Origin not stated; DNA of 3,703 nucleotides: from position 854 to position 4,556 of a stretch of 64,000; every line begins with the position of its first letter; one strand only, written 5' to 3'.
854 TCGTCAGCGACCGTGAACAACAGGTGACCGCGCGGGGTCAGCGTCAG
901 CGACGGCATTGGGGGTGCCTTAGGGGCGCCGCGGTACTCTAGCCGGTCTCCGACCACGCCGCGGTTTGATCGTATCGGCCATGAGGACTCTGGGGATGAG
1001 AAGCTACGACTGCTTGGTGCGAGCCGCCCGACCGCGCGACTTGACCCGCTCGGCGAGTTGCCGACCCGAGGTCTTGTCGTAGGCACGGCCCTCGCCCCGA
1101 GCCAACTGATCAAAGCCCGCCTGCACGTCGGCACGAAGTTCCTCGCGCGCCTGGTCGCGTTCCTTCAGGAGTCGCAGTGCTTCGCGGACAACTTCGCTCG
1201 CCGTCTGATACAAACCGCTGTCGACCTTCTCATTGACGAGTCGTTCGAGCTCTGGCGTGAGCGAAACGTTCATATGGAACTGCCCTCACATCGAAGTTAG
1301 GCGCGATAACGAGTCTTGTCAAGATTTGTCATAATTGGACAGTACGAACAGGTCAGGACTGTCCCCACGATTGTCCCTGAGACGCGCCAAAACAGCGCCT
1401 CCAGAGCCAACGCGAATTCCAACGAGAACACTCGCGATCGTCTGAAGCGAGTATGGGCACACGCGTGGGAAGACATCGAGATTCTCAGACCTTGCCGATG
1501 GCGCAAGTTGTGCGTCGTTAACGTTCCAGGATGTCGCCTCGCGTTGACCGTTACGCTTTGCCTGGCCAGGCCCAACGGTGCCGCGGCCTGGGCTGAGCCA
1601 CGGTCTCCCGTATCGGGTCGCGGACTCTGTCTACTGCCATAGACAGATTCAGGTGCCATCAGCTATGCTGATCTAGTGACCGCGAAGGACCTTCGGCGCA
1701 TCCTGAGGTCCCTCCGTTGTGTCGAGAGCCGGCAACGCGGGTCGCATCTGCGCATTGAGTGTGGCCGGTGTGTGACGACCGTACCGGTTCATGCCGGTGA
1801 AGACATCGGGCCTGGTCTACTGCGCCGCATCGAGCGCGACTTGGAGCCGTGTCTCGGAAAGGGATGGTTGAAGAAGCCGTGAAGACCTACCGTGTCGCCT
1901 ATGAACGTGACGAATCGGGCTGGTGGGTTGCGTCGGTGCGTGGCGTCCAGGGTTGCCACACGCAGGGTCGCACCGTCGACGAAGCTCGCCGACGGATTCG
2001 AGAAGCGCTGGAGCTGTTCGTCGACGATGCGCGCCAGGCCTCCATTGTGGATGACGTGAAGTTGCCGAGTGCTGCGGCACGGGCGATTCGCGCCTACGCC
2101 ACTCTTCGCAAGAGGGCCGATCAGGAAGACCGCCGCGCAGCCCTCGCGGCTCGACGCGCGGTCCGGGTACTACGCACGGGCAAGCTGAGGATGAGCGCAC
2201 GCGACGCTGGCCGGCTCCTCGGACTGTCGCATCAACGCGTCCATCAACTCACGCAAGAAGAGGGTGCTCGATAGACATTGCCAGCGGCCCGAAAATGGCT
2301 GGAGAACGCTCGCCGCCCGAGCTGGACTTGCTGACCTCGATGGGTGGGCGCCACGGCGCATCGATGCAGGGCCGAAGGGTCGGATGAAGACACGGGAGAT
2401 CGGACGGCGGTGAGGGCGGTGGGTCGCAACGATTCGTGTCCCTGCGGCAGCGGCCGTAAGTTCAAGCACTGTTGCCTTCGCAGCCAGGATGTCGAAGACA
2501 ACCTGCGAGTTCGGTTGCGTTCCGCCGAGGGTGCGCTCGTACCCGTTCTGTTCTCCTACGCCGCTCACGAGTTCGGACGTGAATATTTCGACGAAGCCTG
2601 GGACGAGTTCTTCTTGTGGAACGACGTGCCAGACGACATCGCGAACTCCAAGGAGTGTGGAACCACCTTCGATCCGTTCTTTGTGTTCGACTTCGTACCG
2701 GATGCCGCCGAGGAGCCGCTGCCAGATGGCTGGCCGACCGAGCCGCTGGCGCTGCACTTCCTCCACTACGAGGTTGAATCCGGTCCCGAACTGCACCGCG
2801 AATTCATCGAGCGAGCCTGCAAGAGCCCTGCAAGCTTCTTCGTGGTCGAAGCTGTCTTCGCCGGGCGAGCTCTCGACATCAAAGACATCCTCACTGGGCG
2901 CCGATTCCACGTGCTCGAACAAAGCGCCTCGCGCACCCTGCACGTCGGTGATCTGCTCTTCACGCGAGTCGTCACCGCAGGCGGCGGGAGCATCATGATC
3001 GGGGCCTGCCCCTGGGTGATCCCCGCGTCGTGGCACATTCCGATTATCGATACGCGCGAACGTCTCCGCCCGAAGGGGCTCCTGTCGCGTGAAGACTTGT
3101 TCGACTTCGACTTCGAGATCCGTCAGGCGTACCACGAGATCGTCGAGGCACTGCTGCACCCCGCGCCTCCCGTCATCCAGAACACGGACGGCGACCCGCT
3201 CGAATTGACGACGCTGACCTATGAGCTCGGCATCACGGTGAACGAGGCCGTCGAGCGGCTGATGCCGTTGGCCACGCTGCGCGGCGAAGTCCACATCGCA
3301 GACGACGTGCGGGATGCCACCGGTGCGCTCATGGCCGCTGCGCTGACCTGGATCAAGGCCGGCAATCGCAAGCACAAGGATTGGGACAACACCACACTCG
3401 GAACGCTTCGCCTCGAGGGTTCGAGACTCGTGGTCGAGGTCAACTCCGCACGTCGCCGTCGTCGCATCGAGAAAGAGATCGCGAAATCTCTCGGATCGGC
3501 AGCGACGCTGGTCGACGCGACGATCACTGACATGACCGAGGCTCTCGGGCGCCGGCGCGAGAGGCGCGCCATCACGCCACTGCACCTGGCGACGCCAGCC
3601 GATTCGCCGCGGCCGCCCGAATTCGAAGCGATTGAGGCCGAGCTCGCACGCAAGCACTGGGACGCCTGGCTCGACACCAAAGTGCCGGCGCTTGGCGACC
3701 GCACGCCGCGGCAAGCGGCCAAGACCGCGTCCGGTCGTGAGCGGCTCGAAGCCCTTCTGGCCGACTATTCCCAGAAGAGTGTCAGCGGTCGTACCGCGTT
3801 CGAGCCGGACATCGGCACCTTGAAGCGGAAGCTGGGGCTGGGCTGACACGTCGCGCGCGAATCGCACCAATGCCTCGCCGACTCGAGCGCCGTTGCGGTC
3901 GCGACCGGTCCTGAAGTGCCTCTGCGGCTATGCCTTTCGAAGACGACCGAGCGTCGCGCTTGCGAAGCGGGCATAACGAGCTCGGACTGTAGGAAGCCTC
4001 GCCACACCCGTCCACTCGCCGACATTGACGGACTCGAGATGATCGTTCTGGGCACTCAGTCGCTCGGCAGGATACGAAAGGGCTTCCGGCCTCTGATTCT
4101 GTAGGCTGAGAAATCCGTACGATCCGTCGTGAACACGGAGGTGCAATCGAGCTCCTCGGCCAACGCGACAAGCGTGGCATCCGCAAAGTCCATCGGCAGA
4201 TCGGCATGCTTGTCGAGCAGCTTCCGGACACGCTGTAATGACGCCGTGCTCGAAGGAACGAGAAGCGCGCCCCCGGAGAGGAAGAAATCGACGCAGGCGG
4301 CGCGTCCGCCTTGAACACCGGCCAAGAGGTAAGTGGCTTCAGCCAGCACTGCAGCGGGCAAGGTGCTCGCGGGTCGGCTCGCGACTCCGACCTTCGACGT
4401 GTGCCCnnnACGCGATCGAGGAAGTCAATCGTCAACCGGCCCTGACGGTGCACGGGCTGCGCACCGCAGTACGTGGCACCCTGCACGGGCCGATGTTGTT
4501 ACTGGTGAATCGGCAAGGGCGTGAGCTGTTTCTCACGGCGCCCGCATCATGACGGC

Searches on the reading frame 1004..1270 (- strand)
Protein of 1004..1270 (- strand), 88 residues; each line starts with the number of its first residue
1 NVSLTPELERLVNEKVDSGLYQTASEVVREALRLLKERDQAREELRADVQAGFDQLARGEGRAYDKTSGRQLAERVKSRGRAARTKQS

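Call 102: search_protein_families(library=pfam, proteins=[window:1004-1270:-], max_evalue=0.01)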
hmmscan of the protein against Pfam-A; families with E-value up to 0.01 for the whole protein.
window:1004-1270:- (88 aa): 2 families
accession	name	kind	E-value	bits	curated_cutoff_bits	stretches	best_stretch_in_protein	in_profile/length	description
PF03693.20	ParD_antitoxin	-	7.5e-08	33.1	21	1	8-52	13-57/81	Bacterial antitoxin of ParD toxin-antitoxin type II system and RHH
PF01402.27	RHH_1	-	0.0098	16.3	20.5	0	1-38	3-39/39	Ribbon-helix-helix protein, copG family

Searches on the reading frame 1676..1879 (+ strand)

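Call 102: search_protein_families(library=pfam, proteins=[window:1676-1879:+], max_evalue=0.01)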
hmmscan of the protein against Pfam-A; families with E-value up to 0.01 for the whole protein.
window:1676-1879:+ (68 aa): 1 family
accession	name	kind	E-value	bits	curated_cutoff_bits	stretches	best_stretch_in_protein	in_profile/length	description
PF07927.17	HicA_toxin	-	6.8e-12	45.7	27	1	4-56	2-56/58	HicA toxin of bacterial toxin-antitoxin,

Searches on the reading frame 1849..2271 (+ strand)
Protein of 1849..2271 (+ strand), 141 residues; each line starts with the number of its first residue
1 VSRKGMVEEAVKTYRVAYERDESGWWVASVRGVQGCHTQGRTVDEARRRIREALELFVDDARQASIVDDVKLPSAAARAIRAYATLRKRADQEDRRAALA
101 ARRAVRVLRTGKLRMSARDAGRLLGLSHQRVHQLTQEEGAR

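Call 102: search_protein_families(library=pfam, proteins=[window:1849-2271:+], max_evalue=0.01)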
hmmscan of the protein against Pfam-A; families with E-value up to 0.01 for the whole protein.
window:1849-2271:+ (141 aa): 2 families
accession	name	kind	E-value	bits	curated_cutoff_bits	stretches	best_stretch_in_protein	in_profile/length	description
PF21748.3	UPF0150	-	3.1e-05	24.2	27.3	1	16-58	10-53/64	UPF0150-like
PF15919.11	HicB_lk_antitox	-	4.4e-05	24.1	27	1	14-62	1-49/123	HicB_like antitoxin of bacterial toxin-antitoxin system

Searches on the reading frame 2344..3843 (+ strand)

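Call 93: search_protein_families(library=pfam, proteins=[window:2344-3843:+], max_evalue=1)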
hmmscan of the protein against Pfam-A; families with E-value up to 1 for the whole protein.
window:2344-3843:+ (500 aa): 2 families
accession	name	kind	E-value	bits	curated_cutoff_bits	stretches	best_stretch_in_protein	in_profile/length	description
PF02810.21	SEC-C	-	4.5e-09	36.4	20.4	1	28-46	1-19/19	SEC-C motif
PF09722.15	Xre_MbcA_ParS_C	-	0.00024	21.5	24.5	1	441-472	14-45/51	Antitoxin Xre/MbcA/ParS C-terminal toxin-binding domain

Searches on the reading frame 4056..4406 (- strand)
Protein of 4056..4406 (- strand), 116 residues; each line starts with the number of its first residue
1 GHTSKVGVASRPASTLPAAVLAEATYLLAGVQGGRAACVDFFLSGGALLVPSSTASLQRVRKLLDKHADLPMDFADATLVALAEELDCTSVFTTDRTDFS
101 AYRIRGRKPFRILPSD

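Call 102: search_protein_families(library=pfam, proteins=[window:4056-4406:-], max_evalue=0.01)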
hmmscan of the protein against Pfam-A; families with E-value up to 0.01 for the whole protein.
window:4056-4406:- (116 aa): 1 family
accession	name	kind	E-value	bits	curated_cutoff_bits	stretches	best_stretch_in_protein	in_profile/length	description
PF01850.27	PIN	-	7.1e-05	23.8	23.6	1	16-100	33-115/120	PIN domain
